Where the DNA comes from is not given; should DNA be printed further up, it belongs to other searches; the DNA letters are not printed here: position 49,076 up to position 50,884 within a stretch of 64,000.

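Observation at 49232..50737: HemE carrying an N-terminal HemD (uroporphyrinogen-III synthase)-like half-domain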

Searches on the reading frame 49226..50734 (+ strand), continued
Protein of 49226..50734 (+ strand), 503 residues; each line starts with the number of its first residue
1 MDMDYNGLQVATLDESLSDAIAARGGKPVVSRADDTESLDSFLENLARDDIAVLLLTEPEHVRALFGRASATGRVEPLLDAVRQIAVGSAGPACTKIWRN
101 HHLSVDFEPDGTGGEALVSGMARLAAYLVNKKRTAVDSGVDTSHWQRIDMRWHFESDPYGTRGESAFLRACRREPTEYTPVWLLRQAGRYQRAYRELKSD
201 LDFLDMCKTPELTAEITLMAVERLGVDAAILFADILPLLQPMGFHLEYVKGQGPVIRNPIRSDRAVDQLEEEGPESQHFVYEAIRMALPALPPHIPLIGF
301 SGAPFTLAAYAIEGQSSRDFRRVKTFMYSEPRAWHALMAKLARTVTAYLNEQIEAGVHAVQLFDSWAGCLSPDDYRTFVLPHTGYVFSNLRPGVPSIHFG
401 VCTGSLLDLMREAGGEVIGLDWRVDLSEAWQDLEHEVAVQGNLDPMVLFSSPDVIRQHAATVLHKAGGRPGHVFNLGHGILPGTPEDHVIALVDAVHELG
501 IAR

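Call 34: fold_search(model_id=the predicted structure, library=pdb)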
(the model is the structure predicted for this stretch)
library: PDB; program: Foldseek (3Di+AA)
matches with E <= 10: 1708; with E <= 0.001: 59
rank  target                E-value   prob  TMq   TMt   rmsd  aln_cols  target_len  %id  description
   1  4wsh_A                4.9e-37  1.00  0.66  0.93   1.8       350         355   44  Crystal structure of Probable Uroporphyrinogen decarboxylase (UPD) (URO-D) from Pseudomonas aeruginosa (released 2014-11-19)
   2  3cyv                  5.2e-36  1.00  0.66  0.93   1.5       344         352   42  Crystal structure of uroporphyrinogen decarboxylase from Shigella flexineri: new insights into its catalytic mechanism (released 2009-04-28)
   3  4zr8_A                1.8e-35  1.00  0.66  0.93   1.4       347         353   39  Structure of uroporphyrinogen decarboxylase from Acinetobacter baumannii (released 2015-06-03)
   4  4wsh_B                2.3e-35  1.00  0.64  0.91   2.1       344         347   43  Crystal structure of Probable Uroporphyrinogen decarboxylase (UPD) (URO-D) from Pseudomonas aeruginosa (released 2014-11-19)
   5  4zr8_B                2.4e-35  1.00  0.66  0.92   1.5       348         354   40  Structure of uroporphyrinogen decarboxylase from Acinetobacter baumannii (released 2015-06-03)
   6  4exq                  7.2e-35  1.00  0.66  0.92   1.6       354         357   43  CRYSTAL STRUCTURE of UROPORPHYRINOGEN DECARBOXYLASE (UPD) FROM BURKHOLDERIA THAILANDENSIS E264 (released 2012-05-16)
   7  6w2o                  1.1e-34  1.00  0.66  0.92   1.9       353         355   44  Crystal structure of uroporphyrinogen III decarboxylate (hemE) from Stenotrophomonas maltophilia (released 2020-04-22)
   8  1r3v                  1.5e-33  1.00  0.66  0.92   1.7       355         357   37  Uroporphyrinogen Decarboxylase single mutant D86E in complex with coproporphyrinogen-I (released 2003-12-09)
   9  3gw3                  5.6e-33  1.00  0.66  0.92   1.7       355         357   38  human UROD mutant K297N (released 2009-07-07)
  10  1jpi                  5.6e-33  1.00  0.66  0.92   1.7       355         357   37  Phe232Leu mutant of human UROD, human uroporphyrinogen III decarboxylase (released 2001-12-19)
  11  1jph                  6.5e-33  1.00  0.66  0.92   1.7       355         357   38  Ile260Thr mutant of Human UroD, human uroporphyrinogen III decarboxylase (released 2001-12-19)
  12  1r3y                  8.6e-33  1.00  0.66  0.92   1.7       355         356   38  Uroporphyrinogen Decarboxylase in complex with coproporphyrinogen-III (released 2003-12-09)
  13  3gw0                  9.1e-33  1.00  0.66  0.92   1.7       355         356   38  UROD mutant G318R (released 2009-07-07)
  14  1r3s                  9.6e-33  1.00  0.66  0.92   1.7       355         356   37  Uroporphyrinogen Decarboxylase single mutant D86G in complex with coproporphyrinogen-I (released 2003-12-09)
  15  2eja_A                1.0e-32  1.00  0.63  0.92   1.8       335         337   40  Crystal Structure Of Uroporphyrinogen Decarboxylase From Aquifex aeolicus (released 2008-03-18)
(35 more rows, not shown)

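Call 76: find_encoding_contigs(protein=P0050, flank=6000, max_places=2)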
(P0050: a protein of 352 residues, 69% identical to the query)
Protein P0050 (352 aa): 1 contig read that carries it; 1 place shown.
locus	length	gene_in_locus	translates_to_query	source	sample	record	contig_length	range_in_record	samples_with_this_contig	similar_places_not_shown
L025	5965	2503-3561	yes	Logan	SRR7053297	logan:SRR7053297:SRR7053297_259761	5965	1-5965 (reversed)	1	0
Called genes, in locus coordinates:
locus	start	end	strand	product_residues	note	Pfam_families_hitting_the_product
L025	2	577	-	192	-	?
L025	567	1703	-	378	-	PF01702:TGT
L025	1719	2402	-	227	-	PF00590:TP_methylase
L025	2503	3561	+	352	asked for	PF01208:URO-D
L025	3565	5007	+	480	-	PF01266:DAO (faint), PF01593:Amino_oxidase, PF13450:NAD_binding_8, PF13454:NAD_binding_9 (faint)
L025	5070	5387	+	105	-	PF00190:Cupin_1 (weak), PF02311:AraC_binding (weak), PF07883:Cupin_2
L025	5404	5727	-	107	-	-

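Call 77: find_encoding_contigs(protein=P0120, flank=8000, max_places=2)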
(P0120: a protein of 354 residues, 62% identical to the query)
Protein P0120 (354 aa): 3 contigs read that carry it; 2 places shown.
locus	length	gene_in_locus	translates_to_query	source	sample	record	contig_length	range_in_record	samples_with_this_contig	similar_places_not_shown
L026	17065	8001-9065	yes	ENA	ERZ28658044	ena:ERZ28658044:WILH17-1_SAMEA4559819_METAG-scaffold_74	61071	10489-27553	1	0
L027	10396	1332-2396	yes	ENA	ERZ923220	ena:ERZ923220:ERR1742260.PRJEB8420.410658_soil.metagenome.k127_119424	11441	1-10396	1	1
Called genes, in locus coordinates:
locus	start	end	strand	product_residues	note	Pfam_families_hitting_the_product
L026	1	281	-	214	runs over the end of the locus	-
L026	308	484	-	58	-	-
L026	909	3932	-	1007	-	PF13588:HSDR_N_2, PF02384:N6_Mtase, PF01170:UPF0020 (faint), PF01420:Methylase_S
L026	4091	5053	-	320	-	PF12760:Zn_ribbon_IS1595, PF12762:DDE_Tnp_IS1595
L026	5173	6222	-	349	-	PF13349:DUF4097 (faint)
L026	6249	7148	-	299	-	PF13490:zf-HC2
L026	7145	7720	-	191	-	PF04542:Sigma70_r2, PF08281:Sigma70_r4_2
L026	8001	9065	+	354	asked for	PF01208:URO-D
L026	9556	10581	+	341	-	PF00762:Ferrochelatase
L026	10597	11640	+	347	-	PF01370:Epimerase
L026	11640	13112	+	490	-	PF01266:DAO, PF05834:Lycopene_cycl (faint), PF07992:Pyr_redox_2 (faint), PF13450:NAD_binding_8, PF13454:NAD_binding_9 (faint), PF01593:Amino_oxidase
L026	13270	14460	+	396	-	PF01702:TGT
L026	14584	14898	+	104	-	PF02699:YajC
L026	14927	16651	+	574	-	PF21760:SecD_1st, PF22599:SecDF_P1_head, PF02355:SecD_SecF_C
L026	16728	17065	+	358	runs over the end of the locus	PF07549:Sec_GG (weak), PF02355:SecD_SecF_C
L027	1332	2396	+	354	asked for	PF01208:URO-D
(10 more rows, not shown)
